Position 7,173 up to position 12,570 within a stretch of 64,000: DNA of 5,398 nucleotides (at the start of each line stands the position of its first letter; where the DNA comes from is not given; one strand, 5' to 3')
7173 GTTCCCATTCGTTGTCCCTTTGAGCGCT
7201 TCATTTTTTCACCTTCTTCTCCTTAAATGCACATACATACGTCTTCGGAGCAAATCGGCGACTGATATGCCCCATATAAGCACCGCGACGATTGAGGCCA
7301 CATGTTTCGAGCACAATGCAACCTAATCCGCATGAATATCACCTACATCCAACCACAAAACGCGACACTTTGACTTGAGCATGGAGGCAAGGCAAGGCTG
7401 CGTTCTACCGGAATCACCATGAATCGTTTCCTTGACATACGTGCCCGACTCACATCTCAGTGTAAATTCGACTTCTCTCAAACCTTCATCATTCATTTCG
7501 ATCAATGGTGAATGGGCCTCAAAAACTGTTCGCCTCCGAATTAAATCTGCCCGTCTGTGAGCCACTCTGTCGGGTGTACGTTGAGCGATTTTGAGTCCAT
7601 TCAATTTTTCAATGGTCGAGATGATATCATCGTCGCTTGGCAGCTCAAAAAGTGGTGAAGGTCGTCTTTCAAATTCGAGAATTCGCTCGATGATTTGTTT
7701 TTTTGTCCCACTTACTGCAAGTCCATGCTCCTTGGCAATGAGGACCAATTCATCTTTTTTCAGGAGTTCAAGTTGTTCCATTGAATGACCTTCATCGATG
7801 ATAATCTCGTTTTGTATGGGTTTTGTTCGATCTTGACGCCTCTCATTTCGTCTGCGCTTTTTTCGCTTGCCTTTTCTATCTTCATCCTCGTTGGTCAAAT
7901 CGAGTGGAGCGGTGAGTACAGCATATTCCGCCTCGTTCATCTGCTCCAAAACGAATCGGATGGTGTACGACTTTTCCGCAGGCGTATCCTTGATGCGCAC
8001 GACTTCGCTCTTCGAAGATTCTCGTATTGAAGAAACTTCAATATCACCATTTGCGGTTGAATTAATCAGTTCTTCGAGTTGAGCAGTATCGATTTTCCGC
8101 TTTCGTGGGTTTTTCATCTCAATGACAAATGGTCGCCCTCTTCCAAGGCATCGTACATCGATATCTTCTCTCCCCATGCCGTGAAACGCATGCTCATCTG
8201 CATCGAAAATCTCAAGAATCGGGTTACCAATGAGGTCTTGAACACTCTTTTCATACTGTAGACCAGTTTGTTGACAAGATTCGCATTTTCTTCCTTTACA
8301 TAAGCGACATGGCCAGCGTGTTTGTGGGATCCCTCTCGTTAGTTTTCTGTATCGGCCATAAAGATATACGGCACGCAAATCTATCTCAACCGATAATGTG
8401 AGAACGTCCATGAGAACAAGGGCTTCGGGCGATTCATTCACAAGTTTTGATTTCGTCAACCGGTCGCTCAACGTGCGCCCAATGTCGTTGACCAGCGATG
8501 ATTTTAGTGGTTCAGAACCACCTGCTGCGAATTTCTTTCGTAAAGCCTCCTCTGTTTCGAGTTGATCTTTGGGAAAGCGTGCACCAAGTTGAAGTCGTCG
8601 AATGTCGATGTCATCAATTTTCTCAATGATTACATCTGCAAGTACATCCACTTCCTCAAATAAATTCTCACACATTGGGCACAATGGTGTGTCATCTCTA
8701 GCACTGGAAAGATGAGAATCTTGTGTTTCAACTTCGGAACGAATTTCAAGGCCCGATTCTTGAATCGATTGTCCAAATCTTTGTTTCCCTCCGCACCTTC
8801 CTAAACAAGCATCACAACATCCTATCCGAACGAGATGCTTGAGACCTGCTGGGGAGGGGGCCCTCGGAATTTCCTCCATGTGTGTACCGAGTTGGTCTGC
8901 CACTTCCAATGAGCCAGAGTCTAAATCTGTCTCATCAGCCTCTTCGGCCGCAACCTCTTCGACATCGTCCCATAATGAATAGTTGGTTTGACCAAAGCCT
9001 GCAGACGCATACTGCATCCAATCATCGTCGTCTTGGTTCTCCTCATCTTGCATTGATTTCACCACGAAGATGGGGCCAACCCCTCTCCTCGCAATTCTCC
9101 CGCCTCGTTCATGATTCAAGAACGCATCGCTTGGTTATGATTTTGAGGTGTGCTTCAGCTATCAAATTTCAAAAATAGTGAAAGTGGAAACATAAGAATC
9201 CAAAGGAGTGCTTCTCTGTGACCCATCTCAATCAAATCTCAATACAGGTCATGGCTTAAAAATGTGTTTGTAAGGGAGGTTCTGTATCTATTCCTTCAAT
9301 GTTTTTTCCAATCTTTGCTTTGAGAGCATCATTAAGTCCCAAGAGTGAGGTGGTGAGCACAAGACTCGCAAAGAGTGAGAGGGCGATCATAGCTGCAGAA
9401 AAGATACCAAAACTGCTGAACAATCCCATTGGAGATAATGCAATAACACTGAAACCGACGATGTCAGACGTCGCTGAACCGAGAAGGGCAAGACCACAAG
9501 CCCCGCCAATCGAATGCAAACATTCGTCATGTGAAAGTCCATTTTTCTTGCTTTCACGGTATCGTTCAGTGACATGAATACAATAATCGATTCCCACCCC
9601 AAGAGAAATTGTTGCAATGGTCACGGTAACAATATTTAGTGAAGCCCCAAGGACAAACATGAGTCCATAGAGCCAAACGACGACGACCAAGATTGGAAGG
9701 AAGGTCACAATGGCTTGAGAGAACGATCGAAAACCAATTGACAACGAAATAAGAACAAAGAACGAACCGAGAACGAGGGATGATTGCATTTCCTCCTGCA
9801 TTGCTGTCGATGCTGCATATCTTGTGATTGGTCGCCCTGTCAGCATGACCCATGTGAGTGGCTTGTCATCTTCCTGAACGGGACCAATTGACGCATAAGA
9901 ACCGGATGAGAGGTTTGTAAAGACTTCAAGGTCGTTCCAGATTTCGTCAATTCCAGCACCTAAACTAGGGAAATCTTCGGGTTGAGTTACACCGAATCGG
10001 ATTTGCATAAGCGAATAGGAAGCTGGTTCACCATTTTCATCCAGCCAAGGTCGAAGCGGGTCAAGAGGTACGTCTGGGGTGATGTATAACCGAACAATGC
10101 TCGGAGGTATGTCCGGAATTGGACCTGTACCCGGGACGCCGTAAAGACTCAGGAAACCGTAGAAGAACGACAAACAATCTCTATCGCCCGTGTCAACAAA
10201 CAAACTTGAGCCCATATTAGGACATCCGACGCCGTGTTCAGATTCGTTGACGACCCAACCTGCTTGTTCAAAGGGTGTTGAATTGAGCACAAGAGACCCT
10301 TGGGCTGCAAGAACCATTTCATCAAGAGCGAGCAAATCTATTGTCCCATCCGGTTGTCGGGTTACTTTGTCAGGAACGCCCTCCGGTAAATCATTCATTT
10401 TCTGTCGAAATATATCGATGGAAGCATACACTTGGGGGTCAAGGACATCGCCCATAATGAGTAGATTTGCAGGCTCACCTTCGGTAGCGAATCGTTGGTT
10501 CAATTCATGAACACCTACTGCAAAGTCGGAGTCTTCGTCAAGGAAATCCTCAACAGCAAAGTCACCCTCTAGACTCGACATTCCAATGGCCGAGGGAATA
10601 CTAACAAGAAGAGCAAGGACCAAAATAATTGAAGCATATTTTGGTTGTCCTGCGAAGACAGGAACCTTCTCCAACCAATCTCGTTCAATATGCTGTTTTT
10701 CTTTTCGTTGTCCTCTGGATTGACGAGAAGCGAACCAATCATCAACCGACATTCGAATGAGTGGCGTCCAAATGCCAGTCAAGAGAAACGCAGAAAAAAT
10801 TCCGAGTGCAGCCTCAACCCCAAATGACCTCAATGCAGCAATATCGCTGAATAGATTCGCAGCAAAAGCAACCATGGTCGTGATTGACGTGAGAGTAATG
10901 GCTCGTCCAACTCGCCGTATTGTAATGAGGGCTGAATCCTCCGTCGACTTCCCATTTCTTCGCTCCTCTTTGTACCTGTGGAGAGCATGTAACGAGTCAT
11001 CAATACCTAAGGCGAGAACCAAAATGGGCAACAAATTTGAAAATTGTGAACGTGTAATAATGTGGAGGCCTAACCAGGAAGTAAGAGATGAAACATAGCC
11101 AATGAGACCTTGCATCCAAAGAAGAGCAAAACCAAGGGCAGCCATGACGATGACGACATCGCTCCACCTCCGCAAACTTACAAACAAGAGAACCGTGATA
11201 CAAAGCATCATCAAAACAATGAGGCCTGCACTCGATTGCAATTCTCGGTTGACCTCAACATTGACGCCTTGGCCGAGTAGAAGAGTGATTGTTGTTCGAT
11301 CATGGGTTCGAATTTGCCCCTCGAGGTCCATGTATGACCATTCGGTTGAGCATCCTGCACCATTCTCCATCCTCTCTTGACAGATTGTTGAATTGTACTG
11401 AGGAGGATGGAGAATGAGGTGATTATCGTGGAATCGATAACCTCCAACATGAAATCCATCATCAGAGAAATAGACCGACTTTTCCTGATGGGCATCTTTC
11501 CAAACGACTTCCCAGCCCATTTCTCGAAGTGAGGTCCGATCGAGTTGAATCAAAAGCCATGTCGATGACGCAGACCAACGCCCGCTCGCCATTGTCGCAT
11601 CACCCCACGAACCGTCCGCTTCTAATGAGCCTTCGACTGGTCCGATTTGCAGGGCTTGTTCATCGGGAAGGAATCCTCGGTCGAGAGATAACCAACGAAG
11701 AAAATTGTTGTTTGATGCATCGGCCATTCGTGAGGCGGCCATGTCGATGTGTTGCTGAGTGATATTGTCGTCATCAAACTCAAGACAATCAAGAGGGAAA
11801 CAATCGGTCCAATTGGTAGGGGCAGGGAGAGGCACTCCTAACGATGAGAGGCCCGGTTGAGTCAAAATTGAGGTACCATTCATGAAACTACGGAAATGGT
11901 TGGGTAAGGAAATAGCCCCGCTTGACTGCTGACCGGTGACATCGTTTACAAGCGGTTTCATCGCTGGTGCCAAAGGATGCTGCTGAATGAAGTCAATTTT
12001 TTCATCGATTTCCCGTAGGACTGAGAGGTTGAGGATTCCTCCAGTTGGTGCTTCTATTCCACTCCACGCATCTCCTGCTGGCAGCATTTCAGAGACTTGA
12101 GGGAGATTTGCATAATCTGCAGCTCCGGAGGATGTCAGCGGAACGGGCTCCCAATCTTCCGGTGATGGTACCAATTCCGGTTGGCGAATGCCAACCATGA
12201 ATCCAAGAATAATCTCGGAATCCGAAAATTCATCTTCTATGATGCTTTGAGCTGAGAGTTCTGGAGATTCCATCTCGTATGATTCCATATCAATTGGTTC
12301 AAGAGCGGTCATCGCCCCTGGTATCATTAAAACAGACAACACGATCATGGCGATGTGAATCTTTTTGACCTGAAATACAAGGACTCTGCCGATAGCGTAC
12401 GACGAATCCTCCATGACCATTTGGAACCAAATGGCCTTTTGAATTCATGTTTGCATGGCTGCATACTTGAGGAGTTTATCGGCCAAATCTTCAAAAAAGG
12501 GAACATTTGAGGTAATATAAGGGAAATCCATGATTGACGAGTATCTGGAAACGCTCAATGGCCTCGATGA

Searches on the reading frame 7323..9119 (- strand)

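Call 61: search_protein_families(library=pfam, proteins=[window:7323-9119:-], max_evalue=0.00001)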
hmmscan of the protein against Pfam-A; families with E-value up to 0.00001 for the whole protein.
window:7323-9119:- (598 aa): 4 families
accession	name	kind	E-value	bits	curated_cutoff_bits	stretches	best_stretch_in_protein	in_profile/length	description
PF21238.2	Pus10_C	-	1.7e-62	211.4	27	2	252-394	1-135/232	Pus10, C-terminal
PF22023.1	Pus10_THUMP_arc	-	6.5e-09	36.2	28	1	161-238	2-78/78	Pus10 THUMP domain, archaeal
PF02037.33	SAP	-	1.1e-07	31.8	23.9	1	450-485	2-37/37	SAP domain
PF18953.6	SAP_new25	-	2.5e-06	27.5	26.3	1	455-483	10-38/51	SAP domain-containing new25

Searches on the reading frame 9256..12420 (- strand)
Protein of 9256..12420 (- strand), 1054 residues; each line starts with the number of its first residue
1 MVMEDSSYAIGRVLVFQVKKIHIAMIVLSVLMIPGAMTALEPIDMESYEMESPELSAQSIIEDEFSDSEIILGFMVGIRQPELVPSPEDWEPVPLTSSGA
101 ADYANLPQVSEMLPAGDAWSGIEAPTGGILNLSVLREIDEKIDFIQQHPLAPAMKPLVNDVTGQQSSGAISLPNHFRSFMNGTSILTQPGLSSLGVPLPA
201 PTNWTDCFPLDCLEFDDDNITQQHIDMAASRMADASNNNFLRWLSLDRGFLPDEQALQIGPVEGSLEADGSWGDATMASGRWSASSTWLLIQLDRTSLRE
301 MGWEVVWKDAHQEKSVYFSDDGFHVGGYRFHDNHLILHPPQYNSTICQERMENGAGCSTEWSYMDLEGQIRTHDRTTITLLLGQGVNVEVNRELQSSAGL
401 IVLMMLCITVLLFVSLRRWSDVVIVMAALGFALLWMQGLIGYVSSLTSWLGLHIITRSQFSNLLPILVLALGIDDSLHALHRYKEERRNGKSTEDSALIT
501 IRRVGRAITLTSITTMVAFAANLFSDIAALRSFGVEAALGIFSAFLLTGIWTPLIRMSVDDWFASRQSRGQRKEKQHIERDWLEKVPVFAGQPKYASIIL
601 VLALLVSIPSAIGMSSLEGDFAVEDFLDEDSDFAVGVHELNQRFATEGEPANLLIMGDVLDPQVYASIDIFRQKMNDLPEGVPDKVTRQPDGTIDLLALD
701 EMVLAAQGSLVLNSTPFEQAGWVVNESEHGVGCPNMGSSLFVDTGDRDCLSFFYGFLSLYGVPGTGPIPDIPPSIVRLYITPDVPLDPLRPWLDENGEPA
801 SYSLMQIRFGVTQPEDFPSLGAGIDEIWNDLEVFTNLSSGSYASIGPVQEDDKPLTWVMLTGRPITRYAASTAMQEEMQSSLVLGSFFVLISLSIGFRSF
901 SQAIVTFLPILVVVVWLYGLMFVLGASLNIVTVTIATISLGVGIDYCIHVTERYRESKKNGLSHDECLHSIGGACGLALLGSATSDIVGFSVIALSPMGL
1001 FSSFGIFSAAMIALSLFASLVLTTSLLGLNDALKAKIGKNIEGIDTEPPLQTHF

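Call 61: search_protein_families(library=pfam, proteins=[window:9256-12420:-], max_evalue=0.00001)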
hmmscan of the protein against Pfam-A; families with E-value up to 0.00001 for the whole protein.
window:9256-12420:- (1054 aa): 3 families
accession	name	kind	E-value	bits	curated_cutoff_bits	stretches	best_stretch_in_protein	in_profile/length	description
PF03176.21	MMPL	-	1.8e-28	99.9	20.5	2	391-563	138-306/333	MMPL family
PF12349.14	Sterol-sensing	-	3e-14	53.6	22.3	1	436-549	14-126/153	Sterol-sensing domain of SREBP cleavage-activation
PF02460.24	Patched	-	5.2e-14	52.7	23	1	403-548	3-146/156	Patched SSD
